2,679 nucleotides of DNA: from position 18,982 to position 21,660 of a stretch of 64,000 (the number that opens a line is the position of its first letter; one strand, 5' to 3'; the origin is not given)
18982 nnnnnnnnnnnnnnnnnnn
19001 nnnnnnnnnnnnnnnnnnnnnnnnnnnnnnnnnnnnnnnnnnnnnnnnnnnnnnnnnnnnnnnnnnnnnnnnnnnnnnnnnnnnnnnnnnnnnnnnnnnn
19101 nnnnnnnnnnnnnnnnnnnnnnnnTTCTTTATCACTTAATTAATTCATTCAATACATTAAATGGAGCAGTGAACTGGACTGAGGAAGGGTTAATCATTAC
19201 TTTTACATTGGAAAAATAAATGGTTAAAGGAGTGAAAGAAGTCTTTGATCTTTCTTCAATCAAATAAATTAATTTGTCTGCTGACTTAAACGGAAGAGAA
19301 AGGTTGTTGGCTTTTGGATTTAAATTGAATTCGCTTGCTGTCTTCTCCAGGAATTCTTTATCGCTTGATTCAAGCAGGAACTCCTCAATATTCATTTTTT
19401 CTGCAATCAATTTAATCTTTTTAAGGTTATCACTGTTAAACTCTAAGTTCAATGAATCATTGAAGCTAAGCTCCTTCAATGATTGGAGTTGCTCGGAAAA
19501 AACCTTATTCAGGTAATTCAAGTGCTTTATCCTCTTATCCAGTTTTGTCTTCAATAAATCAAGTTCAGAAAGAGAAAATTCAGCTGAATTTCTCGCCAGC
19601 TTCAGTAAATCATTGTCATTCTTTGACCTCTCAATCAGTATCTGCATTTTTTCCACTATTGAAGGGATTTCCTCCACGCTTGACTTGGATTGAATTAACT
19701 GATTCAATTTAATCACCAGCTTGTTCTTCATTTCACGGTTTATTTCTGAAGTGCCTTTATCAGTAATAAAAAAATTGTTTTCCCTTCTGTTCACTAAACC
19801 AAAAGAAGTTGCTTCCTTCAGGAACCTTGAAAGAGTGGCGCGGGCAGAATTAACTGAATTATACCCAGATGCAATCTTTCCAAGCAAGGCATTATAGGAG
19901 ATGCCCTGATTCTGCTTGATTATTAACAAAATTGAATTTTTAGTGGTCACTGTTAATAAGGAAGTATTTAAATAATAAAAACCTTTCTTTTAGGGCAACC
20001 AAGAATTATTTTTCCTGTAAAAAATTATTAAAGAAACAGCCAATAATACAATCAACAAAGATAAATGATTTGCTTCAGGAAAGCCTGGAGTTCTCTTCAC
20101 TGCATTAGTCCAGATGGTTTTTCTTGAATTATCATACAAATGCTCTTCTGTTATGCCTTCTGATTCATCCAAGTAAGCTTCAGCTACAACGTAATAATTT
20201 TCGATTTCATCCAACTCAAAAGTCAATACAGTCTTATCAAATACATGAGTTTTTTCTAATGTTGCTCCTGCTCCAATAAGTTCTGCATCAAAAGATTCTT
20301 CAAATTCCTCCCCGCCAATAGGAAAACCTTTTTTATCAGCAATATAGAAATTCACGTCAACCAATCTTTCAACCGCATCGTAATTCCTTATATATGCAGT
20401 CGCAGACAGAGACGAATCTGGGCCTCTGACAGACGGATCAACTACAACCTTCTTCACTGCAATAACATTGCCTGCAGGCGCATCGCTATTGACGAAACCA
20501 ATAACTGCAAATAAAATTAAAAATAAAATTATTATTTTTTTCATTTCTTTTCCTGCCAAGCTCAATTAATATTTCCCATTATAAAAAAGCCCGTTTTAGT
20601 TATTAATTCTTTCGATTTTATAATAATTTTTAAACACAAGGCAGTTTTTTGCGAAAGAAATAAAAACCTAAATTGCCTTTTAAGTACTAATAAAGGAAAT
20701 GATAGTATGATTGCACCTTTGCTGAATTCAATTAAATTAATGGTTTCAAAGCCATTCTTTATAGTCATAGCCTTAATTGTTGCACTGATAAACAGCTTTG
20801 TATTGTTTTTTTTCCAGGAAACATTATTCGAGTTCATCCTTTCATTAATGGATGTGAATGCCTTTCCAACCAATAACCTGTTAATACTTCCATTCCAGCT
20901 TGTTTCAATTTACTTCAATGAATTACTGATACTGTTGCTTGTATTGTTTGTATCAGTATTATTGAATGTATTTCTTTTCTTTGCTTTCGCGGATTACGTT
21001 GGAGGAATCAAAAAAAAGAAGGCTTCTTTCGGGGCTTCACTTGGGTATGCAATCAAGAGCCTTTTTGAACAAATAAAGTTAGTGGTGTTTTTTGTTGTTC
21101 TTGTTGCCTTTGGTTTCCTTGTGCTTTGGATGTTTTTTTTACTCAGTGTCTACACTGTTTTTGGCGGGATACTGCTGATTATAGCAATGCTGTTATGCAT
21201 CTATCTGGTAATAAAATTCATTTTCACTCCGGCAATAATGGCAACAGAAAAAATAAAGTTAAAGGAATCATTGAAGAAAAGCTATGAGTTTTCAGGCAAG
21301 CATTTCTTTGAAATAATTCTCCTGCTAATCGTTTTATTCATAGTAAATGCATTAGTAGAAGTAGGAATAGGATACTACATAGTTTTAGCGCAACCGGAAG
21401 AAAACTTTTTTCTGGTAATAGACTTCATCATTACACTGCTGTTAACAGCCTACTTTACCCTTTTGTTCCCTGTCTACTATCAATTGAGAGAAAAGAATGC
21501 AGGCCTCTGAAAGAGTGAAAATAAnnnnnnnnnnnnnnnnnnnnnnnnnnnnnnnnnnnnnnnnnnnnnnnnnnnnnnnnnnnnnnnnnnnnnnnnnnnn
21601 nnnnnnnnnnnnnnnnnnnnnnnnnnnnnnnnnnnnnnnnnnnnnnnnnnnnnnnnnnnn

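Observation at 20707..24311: Hinge-less 928-aa SMC-family ATPase co-oriented with an upstream 7-TM membrane protein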

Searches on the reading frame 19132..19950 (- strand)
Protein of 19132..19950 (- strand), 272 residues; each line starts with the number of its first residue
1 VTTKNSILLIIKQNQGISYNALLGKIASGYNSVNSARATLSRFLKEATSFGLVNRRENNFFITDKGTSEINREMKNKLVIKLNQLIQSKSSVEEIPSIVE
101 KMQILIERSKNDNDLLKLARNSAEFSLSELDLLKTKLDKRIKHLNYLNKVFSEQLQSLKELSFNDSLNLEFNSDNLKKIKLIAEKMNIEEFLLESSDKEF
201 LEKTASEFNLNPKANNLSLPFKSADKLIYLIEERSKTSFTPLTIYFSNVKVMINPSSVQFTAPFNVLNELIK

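Call 3: search_protein_families(library=pfam, proteins=[window:19132-19950:-], max_evalue=0.1)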
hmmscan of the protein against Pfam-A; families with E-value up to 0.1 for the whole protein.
window:19132-19950:- (272 aa): 2 families
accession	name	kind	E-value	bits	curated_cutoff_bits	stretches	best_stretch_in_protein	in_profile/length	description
PF25213.1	HVO_A0261_N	-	0.01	16.1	35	1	32-67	33-68/86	HVO_A0261 N-terminal domain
PF20911.3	GP7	-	0.017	14.4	27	1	72-130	40-96/313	Major capsid protein GP7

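Call 61: search_solved_structures(query=A3, max_evalue=10, show_alignments=2)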
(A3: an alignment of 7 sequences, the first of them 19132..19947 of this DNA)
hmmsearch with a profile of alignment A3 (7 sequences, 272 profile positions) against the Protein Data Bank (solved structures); distinct sequences matched with E-value up to 10: 8.
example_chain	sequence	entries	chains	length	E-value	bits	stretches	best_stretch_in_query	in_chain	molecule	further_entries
2ijx_A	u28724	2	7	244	0.036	16.7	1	155-229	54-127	DNA polymerase sliding clamp A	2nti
2ix2_C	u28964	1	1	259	0.043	16.5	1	155-230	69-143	DNA POLYMERASE SLIDING CLAMP A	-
2hii_C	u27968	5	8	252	0.045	16.4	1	155-230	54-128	PCNA3 (SSO0405) | DNA polymerase sliding clamp 3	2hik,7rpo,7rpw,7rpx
5fmf_Y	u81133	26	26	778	0.16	14.6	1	122-191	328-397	DNA REPAIR HELICASE RAD3 | General transcription and DNA repair factor IIH helicase subunit XPD | General transcription and DNA repair factor IIH helicase subun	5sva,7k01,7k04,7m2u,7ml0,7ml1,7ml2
3df8_A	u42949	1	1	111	0.21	14.2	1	36-73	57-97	possible HxlR family transcriptional factor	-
5oqj_0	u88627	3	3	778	0.25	14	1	122-191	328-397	DNA repair helicase RAD3 | General transcription and DNA repair factor IIH helicase subunit XPD | General transcription and DNA repair factor IIH helicase subun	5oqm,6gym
8zpc_A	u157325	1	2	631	1.9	11.1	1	87-117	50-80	Peptidoglycan D,D-transpeptidase MrdA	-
7zg8_AAA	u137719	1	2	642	2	11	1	87-117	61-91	Peptidoglycan D,D-transpeptidase MrdA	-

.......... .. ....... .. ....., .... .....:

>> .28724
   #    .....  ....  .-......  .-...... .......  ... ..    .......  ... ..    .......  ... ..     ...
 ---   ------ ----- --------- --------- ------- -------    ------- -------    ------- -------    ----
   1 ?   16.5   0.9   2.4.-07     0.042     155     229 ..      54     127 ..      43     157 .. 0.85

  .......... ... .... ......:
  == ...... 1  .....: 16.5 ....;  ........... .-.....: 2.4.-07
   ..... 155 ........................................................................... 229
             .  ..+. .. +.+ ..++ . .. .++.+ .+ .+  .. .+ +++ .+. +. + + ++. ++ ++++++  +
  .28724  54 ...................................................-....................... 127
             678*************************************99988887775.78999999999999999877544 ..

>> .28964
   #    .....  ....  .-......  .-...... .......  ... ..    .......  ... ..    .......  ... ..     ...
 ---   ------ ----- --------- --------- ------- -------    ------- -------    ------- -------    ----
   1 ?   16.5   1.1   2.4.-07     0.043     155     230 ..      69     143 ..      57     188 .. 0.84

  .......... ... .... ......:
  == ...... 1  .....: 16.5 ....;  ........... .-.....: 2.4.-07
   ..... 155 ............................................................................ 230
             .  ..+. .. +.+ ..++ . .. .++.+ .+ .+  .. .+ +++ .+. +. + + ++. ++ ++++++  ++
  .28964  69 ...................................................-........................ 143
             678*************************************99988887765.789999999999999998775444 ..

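Call 64: search_protein_families(library=padloc, proteins=[window:19132-19950:-], max_evalue=0.01)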
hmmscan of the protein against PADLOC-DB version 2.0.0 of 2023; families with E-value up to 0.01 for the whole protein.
window:19132-19950:- (272 aa): 1 family
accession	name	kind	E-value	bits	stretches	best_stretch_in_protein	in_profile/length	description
PDLC04796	PDC-S02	-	0.0058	13.6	1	27-86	163-222/390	-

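Call 74: predict_structure(protein=window:19132-19947:-)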
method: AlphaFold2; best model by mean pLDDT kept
length: 271 residues; sequences in the alignment: 1
mean_pLDDT: 65.7   pTM: 0.36
mean pLDDT of the five models: 65.7, 64.0, 63.4, 58.4, 49.2
residues with pLDDT >= 90: 7; 70-90: 123; 50-70: 74; < 50: 67
segments of 3 or more residues with pLDDT < 50: 78-124, 152-163
pLDDT, mean of each block of 10 residues (from residue 1): 71 85 83 87 88 88 73 52 47 45 42 42 48 56 55 41 62 79 67 77 72 54 73 69 76 80 62 59
secondary structure, 60 per line:
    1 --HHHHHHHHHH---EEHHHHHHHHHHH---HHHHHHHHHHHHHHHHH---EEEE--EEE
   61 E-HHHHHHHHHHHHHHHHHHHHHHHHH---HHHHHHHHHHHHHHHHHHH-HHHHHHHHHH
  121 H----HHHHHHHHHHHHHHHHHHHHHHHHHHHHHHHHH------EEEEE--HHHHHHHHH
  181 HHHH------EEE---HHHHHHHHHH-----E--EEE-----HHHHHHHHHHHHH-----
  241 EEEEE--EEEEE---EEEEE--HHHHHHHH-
elements in order: H3-12 H18-28 H32-48 E52-55 E58-61 H63-87 H91-109 H111-121 H126-158 E165-169 H172-184 E191-193 H197-206 E215-217 H223-235 E241-245 E248-252 E256-260 H263-270

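Call 76: fold_search(model_id=the predicted structure, library=pdb)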
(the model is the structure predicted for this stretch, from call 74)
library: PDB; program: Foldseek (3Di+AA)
matches with E <= 10: 777; with E <= 0.001: 0
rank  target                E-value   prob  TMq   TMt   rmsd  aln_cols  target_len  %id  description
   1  1lnw_B                1.5e-02  1.00  0.24  0.43   6.0       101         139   22  CRYSTAL STRUCTURE OF THE MEXR REPRESSOR OF THE MEXAB-OPRM MULTIDRUG EFFLUX OPERON OF PSEUDOMONAS AERUGINOSA (released 2002-09-11)
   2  1lnw_G                2.3e-02  1.00  0.24  0.44   6.8       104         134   20  CRYSTAL STRUCTURE OF THE MEXR REPRESSOR OF THE MEXAB-OPRM MULTIDRUG EFFLUX OPERON OF PSEUDOMONAS AERUGINOSA (released 2002-09-11)
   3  5x12                  2.5e-02  0.99  0.24  0.35  11.2       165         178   18  Crystal structure of Bacillus subtilis PadR (released 2017-11-22)
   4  1bja_A                3.5e-02  1.00  0.24  0.60   4.4        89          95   17  ACTIVATION DOMAIN OF THE PHAGE T4 TRANSCRIPTION FACTOR MOTA (released 1998-11-04)
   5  2pex_B                4.2e-02  1.00  0.22  0.40   9.3       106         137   19  Structure of reduced C22S OhrR from Xanthamonas Campestris (released 2007-12-11)
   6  2qww_D                4.8e-02  1.00  0.28  0.51   4.9       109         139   18  Crystal structure of multiple antibiotic-resistance repressor (MarR) (YP_013417.1) from Listeria monocytogenes 4b F236 (released 2007-08-21)
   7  2rkh                  4.8e-02  0.92  0.21  0.33  13.2       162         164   20  Crystal structure of a putative AphA-like transcription factor (ZP_00208345.1) from Magnetospirillum magnetotacticum MS- (released 2007-10-30)
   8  5x13                  5.3e-02  0.97  0.23  0.35  11.2       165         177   19  Crystal structure of Bacillus subtilis PadR in complex with p-coumaric acid (released 2017-11-22)
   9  5bqt_B                5.3e-02  0.25  0.18  0.19  21.5       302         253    7  Structure of TrmBL2, an archaeal chromatin protein, shows a novel mode of DNA binding. (released 2015-09-02)
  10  5y8t_B                6.0e-02  0.95  0.23  0.35  11.4       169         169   19  Crystal structure of Bacillus subtilis PadR in complex with p-coumaric acid (released 2017-11-29)
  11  4fht_B                7.2e-02  0.99  0.24  0.42   8.9       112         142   13  Crystal Structure of the PcaV transcriptional regulator from Streptomyces coelicolor in complex with its natural ligan (released 2013-04-24)
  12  4arz_A                7.2e-02  0.28  0.13  0.13  10.6       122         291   16  The crystal structure of Gtr1p-Gtr2p complexed with GTP-GDP (released 2012-07-25)
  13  2qww_F                7.6e-02  1.00  0.28  0.51   4.7       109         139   18  Crystal structure of multiple antibiotic-resistance repressor (MarR) (YP_013417.1) from Listeria monocytogenes 4b F236 (released 2007-08-21)
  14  1lnw_A                7.6e-02  1.00  0.25  0.45   7.7       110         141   20  CRYSTAL STRUCTURE OF THE MEXR REPRESSOR OF THE MEXAB-OPRM MULTIDRUG EFFLUX OPERON OF PSEUDOMONAS AERUGINOSA (released 2002-09-11)
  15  3eco_B                8.1e-02  1.00  0.27  0.51   5.6       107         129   18  Crystal structure of MepR, a transcription regulator of the Staphylococcus aureus multidrug efflux pump MepA (released 2009-02-10)
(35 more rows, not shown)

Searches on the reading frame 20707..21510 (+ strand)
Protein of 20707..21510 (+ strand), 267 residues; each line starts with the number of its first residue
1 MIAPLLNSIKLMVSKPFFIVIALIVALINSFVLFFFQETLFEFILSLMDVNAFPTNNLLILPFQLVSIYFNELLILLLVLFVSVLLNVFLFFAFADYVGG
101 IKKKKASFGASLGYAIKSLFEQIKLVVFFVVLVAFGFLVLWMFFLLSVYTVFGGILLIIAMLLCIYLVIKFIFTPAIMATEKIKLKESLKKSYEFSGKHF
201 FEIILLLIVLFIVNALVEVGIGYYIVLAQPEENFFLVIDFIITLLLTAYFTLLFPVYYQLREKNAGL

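Call 3: search_protein_families(library=pfam, proteins=[window:20707-21510:+], max_evalue=0.1)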
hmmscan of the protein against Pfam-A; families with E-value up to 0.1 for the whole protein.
window:20707-21510:+ (267 aa): 1 family
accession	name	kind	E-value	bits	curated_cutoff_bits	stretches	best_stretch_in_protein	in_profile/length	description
PF10110.14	GPDPase_memb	-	6e-07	28.9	29.6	1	154-249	165-266/321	Membrane domain of glycerophosphoryl diester phosphodiesterase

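Call 4: search_protein_families(library=ncbifam, proteins=[window:20707-21510:+], max_evalue=0.1)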
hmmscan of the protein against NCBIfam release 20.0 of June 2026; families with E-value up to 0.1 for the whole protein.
window:20707-21510:+ (267 aa): 2 families
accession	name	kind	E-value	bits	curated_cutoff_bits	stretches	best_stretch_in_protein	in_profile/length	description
NF041043.1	BPSS1780_fam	subfamily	0.00035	19.9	90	1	156-255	141-235/247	BPSS1780 family membrane protein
NF038227.1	IcmM_DotJ_IVB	equivalog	0.023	15.1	100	1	188-235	8-54/94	type IVB secretion system protein IcmM/DotJ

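Call 54: find_homologous_proteins(query=window:20707-21507:+, max_evalue=0.001)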
Query window:20707-21507:+ (267 aa): 2 proteins with E <= 0.001 among 7801 candidates.
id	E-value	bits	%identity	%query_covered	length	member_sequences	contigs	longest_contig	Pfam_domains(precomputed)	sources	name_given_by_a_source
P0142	2.6e-150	517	100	100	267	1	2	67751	PF10110.15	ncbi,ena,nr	ncbi:MAG: hypothetical protein ABIE23_03000 [archaeon]|nr:hypothetical protein [Candidatus Micrarcha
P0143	5.5e-134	464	87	100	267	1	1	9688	-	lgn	-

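Call 64: search_protein_families(library=padloc, proteins=[window:20707-21510:+], max_evalue=0.01)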
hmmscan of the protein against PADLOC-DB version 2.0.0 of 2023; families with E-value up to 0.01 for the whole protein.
window:20707-21510:+ (267 aa): 0 families

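Call 105: find_related_loci(query=A5, collection=metagenome_contigs, flank=6000)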
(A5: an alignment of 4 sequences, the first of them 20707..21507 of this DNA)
Query A5 (267 aa) in metagenome_contigs; peptide patterns used: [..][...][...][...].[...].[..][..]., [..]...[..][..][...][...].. (x = any residue, [..] = any of these).
600 stretches matched a pattern (row limit reached: there are more); 4 encode a relative of the query (tblastn E <= 1e-3); 4 distinct loci.
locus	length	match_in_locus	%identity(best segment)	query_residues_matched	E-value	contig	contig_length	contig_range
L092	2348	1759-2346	100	1-196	4e-125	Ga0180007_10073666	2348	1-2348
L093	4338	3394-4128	35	14-258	1e-24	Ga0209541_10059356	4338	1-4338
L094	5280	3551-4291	32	12-258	3e-23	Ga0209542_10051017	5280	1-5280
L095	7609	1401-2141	32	12-258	3e-23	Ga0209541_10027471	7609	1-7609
